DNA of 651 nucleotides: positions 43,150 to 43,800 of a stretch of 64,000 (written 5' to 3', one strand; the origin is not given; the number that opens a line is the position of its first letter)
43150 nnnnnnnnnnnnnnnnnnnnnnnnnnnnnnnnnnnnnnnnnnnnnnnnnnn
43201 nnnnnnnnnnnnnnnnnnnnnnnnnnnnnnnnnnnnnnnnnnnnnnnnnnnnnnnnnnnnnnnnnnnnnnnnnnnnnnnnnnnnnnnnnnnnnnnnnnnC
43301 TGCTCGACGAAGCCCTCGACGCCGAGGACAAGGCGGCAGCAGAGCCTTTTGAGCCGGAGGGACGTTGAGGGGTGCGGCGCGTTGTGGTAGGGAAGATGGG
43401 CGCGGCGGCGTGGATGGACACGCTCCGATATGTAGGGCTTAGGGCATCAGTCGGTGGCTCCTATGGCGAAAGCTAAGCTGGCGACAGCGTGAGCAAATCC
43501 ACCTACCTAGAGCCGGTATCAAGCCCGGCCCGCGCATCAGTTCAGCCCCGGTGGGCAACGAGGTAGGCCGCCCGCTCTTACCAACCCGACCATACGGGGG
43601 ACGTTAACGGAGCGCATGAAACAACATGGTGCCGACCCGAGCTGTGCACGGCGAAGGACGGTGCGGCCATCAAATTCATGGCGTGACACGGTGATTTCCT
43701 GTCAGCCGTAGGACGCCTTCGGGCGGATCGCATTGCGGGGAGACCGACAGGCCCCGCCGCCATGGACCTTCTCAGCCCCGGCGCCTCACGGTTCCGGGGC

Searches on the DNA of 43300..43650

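Call 112: search_with_rna_model(model_id=R1, source=window, start=43300, end=43650, max_evalue=1, show_alignments=1)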
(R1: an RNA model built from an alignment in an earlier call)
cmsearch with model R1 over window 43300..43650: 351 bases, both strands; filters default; matches with E-value up to 1: 1.
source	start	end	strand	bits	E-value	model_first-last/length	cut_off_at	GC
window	43388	43545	-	25.2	1.8e-06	1-133/133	no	0.61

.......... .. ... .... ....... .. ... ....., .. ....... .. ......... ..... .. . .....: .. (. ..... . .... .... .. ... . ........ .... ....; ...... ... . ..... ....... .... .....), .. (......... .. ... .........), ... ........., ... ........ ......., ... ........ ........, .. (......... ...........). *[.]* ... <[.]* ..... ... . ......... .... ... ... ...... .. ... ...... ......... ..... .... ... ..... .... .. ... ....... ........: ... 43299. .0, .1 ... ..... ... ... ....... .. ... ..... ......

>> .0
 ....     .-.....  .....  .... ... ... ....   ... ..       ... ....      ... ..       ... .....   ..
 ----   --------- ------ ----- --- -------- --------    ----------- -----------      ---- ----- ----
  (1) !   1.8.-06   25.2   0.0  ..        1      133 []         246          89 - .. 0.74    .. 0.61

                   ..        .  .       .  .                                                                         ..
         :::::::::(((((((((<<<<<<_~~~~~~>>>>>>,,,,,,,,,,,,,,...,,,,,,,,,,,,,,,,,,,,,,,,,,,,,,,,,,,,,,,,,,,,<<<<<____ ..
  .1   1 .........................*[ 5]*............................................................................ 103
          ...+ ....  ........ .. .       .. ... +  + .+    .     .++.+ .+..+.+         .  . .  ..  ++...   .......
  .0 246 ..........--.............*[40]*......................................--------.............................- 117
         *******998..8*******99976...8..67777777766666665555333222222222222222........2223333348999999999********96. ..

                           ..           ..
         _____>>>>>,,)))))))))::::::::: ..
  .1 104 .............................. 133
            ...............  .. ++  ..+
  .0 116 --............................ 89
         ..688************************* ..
